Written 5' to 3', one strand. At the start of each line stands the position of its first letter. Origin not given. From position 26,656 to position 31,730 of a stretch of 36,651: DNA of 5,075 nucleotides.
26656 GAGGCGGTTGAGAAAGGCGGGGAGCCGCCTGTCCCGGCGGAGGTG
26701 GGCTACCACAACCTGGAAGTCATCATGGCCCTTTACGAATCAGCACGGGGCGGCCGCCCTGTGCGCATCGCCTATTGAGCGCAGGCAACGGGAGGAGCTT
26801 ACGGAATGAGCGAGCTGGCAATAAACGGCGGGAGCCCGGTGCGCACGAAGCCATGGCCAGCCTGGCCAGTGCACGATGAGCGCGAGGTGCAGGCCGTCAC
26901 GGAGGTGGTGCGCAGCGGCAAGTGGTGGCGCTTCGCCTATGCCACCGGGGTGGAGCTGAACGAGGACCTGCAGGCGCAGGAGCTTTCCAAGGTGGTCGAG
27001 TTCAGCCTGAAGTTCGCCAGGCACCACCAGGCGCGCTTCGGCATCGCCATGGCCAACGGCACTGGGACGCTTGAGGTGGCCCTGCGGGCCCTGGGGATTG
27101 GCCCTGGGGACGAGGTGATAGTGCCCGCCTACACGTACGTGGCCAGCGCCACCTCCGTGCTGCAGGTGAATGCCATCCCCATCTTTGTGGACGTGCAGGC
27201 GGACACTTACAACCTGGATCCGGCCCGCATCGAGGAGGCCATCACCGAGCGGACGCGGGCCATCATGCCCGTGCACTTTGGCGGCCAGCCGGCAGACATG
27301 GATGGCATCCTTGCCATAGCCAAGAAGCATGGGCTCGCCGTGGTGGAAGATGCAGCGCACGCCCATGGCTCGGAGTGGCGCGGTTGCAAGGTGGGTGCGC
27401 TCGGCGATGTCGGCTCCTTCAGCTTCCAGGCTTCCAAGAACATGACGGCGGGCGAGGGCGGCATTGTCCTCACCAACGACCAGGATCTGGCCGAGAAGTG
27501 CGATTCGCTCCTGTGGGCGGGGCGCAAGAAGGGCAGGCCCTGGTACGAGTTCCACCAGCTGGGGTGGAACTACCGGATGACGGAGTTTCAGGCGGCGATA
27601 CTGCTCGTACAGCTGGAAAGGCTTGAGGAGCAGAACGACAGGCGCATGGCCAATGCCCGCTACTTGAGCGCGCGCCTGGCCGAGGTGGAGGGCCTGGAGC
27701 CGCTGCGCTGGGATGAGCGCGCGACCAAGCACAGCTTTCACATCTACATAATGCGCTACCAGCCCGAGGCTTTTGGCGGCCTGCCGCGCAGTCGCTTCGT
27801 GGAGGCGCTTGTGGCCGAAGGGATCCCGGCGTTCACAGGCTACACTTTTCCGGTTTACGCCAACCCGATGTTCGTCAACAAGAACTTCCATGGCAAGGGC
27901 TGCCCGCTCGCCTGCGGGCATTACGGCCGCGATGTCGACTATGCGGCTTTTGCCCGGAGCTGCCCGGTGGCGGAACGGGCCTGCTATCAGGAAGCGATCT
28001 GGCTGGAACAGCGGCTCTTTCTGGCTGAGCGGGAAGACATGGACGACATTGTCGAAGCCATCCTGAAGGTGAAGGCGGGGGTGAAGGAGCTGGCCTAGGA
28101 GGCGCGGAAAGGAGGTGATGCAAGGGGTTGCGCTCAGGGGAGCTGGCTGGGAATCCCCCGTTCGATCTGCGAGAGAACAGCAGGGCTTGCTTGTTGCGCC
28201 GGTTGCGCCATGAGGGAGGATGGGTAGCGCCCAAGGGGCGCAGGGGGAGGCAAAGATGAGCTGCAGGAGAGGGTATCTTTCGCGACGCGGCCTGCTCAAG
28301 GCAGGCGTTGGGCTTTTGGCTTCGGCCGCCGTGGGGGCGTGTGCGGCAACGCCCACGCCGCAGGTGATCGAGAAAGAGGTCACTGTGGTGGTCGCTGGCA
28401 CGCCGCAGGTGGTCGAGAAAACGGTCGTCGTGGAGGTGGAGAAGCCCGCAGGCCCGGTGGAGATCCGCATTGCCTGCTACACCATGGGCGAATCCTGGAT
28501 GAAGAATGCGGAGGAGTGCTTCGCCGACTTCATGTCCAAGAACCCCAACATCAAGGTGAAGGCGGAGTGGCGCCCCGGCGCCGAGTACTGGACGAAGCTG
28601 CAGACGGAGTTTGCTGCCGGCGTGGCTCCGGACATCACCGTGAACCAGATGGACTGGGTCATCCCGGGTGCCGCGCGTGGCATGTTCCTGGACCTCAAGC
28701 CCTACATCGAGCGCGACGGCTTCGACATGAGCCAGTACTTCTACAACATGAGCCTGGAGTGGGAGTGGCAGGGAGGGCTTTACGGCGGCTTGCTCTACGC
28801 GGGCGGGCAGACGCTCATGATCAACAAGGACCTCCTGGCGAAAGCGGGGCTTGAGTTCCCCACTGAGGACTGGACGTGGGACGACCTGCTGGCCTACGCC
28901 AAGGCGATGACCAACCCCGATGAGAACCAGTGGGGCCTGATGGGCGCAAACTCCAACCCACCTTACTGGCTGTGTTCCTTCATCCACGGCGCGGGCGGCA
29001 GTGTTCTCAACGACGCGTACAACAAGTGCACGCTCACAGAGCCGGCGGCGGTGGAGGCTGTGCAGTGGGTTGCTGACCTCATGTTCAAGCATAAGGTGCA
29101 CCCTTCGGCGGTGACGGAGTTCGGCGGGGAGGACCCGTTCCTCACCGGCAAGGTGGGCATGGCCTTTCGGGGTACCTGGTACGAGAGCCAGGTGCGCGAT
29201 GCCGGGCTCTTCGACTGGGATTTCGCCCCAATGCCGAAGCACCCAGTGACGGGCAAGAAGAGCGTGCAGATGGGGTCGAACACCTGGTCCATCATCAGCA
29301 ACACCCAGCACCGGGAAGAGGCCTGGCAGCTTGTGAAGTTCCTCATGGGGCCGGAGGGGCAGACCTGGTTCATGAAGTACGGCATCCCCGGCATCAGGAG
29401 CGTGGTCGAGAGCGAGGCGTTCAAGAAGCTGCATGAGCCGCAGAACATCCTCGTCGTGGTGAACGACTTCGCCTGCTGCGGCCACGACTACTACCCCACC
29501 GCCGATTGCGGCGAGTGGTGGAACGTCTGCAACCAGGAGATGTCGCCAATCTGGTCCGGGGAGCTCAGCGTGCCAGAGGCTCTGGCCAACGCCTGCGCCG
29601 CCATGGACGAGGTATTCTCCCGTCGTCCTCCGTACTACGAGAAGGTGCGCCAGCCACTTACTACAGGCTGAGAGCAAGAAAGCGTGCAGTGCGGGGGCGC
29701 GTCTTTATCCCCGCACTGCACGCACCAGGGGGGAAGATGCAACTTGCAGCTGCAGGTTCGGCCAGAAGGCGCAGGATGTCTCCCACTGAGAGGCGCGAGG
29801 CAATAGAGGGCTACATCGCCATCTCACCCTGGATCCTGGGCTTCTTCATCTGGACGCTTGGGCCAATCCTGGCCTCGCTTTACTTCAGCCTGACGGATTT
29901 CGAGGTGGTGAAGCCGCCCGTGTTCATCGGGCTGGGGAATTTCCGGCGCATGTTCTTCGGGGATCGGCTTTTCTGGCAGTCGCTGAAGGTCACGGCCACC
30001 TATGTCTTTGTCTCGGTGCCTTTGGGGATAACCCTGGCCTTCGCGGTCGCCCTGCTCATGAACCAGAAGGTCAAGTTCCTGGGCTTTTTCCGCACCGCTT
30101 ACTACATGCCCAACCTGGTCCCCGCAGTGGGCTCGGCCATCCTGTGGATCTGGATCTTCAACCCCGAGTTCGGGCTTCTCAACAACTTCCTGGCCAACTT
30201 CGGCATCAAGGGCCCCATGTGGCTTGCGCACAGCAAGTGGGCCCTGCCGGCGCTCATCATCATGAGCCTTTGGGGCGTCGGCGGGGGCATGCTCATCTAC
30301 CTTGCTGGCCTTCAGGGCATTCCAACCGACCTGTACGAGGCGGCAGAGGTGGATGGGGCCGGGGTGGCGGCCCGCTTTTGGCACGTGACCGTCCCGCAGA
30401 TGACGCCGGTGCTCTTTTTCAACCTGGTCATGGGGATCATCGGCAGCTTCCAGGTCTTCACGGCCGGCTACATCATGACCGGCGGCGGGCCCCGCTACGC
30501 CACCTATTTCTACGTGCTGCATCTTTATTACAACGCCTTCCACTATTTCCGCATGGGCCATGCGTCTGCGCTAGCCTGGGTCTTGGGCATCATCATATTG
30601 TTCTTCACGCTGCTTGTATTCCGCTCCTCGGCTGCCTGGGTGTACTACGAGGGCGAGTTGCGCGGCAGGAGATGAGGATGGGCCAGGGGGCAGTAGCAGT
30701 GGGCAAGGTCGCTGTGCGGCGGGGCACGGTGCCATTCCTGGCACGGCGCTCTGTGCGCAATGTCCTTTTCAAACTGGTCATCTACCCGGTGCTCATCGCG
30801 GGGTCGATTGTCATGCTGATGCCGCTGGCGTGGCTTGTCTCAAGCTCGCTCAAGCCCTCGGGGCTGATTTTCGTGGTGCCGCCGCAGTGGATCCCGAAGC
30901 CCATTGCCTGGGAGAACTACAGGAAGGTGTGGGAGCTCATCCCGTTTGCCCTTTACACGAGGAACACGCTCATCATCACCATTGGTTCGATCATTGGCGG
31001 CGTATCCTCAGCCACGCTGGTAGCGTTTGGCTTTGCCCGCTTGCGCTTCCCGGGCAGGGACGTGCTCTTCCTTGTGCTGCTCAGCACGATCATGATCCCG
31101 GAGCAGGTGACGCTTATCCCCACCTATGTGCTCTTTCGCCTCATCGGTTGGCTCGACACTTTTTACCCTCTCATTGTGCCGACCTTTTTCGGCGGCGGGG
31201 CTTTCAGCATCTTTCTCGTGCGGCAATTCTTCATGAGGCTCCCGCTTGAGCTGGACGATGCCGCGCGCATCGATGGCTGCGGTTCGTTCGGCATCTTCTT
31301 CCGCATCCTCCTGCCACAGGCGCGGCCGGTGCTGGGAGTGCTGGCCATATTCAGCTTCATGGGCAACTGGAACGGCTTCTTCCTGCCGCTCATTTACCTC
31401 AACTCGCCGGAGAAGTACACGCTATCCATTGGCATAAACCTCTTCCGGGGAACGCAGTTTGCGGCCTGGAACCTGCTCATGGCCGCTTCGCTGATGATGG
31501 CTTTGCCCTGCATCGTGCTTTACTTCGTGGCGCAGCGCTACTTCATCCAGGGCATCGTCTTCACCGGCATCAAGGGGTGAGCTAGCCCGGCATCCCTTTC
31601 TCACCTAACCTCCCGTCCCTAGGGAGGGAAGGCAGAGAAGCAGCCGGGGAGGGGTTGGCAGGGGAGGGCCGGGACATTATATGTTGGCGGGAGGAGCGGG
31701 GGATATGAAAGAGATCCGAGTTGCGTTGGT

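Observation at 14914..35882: Five DegT-family aminotransferases wired to two ABC importers and a ROK regulator instead of NDP-sugar biosynthesis genes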

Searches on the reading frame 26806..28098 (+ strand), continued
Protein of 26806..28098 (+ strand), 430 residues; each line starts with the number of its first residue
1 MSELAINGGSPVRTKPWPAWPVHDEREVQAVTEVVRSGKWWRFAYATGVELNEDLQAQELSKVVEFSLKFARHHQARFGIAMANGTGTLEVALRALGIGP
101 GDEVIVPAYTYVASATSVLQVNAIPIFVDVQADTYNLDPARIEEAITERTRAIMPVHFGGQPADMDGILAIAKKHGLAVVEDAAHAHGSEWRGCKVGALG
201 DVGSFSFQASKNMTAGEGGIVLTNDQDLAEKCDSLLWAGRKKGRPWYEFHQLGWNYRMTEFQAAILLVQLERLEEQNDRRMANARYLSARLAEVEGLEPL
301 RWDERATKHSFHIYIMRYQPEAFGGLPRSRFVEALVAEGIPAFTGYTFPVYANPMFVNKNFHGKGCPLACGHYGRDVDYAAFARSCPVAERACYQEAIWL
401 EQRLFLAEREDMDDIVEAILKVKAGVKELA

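Call 83: find_encoding_contigs(protein=P0149, flank=10000, max_places=1)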
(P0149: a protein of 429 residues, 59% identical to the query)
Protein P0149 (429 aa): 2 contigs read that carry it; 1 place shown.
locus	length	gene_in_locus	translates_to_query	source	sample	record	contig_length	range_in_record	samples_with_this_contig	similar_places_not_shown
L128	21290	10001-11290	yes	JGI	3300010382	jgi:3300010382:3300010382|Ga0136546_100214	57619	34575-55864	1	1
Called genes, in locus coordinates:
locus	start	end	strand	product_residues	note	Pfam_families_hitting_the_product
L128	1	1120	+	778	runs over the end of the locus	PF00165:HTH_AraC (weak), PF12833:HTH_18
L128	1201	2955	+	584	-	PF01547:SBP_bac_1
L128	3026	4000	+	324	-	PF00528:BPD_transp_1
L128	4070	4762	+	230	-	PF04199:Cyclase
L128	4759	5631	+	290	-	PF02522:Antibiotic_NAT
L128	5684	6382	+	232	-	PF01261:AP_endonuc_2 (faint)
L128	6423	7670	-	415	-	PF00480:ROK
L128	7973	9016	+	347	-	PF01408:GFO_IDH_MocA, PF22725:GFO_IDH_MocA_C3, PF02894:GFO_IDH_MocA_C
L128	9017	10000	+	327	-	PF01408:GFO_IDH_MocA, PF22725:GFO_IDH_MocA_C3, PF02894:GFO_IDH_MocA_C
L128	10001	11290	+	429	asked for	PF01041:DegT_DnrJ_EryC1, PF01053:Cys_Met_Meta_PP, PF00155:Aminotran_1_2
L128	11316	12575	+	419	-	PF00155:Aminotran_1_2, PF01041:DegT_DnrJ_EryC1, PF01053:Cys_Met_Meta_PP, PF01212:Beta_elim_lyase, PF00266:Aminotran_5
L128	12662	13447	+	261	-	PF02633:Creatininase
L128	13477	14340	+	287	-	PF02585:PIG-L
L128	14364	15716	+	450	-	PF00557:Peptidase_M24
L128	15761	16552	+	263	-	PF02633:Creatininase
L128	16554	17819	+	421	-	PF03600:CitMHS, PF16980:CitMHS_2 (weak), PF00939:Na_sulph_symp, PF03600:CitMHS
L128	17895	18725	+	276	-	PF02522:Antibiotic_NAT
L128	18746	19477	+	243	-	PF04909:Amidohydro_2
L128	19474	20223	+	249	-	PF04909:Amidohydro_2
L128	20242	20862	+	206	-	PF17836:PglD_N (weak), PF25084:LbH_EIF2B (weak), PF00132:Hexapep (faint), PF25087:GMPPB_C (weak)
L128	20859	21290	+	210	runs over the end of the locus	PF06452:CBM9_1, PF16011:CBM9_2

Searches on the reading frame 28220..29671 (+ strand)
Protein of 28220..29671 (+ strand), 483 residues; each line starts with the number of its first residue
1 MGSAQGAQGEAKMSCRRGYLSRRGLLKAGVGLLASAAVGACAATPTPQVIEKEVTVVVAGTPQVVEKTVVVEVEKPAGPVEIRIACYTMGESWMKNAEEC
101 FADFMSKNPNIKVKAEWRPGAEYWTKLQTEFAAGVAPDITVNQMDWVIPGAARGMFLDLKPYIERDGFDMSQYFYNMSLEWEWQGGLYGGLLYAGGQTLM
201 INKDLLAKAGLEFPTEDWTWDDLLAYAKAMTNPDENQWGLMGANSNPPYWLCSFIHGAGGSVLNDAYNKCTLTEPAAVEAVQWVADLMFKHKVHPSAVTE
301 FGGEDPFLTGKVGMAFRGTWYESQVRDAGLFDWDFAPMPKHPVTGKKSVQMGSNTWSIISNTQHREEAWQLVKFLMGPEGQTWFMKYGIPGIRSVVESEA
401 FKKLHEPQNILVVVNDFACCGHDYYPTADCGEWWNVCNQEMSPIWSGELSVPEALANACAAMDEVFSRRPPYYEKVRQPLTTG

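Call 4: search_protein_families(library=pfam, proteins=[window:28220-29671:+])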
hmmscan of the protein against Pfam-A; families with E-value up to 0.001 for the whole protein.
window:28220-29671:+ (483 aa): 2 families
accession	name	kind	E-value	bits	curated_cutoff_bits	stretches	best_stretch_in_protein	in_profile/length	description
PF01547.30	SBP_bac_1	-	2.2e-36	126.8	26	1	91-381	6-306/307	Bacterial extracellular solute-binding protein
PF13416.11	SBP_bac_8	-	1.1e-35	124.3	27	1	101-403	3-273/279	Bacterial extracellular solute-binding protein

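Call 6: search_protein_families(library=ncbifam, proteins=[window:28220-29671:+], max_evalue=0.01)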
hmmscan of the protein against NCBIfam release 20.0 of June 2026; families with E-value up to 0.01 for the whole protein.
window:28220-29671:+ (483 aa): 2 families
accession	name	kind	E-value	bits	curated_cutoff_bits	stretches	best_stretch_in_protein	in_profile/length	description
NF053763.1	ABCarbgalBndGanS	equivalog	2.3e-08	33.2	700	1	100-460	56-409/420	galactooligosaccharide ABC transporter substrate-binding protein GanS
TIGR03850.1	bind_CPR_0540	equivalog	4.3e-06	25.6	299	1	193-385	157-355/437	carbohydrate ABC transporter substrate-binding protein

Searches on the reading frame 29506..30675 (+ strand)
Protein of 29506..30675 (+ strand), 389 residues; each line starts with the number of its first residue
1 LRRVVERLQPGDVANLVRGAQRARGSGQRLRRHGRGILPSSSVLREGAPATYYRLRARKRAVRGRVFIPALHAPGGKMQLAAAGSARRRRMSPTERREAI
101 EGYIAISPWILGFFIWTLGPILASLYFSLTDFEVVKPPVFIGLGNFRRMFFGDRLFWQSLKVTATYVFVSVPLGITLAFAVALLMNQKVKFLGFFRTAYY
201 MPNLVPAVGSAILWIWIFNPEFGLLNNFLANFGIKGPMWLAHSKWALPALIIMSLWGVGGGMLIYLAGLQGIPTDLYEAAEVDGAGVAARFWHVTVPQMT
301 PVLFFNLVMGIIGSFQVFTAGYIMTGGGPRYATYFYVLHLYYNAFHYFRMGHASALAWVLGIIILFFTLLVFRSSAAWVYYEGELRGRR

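Call 4: search_protein_families(library=pfam, proteins=[window:29506-30675:+])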
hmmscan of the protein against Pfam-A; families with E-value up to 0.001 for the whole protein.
window:29506-30675:+ (389 aa): 1 family
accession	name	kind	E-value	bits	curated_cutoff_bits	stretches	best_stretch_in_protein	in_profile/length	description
PF00528.27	BPD_transp_1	-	2.2e-15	57.3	26.4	1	173-373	4-173/184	Binding-protein-dependent transport system inner membrane component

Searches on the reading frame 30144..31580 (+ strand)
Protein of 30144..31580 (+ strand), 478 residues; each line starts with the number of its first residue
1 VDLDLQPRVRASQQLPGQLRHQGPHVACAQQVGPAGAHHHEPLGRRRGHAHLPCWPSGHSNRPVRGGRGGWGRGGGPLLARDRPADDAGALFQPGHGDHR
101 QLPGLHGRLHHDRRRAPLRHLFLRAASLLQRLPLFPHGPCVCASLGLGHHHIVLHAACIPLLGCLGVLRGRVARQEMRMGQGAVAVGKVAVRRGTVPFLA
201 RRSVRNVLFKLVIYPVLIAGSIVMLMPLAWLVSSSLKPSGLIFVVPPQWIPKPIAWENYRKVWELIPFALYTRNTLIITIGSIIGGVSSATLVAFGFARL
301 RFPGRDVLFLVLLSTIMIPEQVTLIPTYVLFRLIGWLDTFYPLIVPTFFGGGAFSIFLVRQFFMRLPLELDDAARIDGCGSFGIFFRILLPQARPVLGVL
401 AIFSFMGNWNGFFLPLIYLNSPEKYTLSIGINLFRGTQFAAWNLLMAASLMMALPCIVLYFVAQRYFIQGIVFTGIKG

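Call 4: search_protein_families(library=pfam, proteins=[window:30144-31580:+])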
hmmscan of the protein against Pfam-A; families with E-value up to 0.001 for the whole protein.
window:30144-31580:+ (478 aa): 1 family
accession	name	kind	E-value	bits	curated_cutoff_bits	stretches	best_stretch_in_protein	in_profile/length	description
PF00528.27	BPD_transp_1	-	7.3e-18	65.4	26.4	1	292-470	3-181/184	Binding-protein-dependent transport system inner membrane component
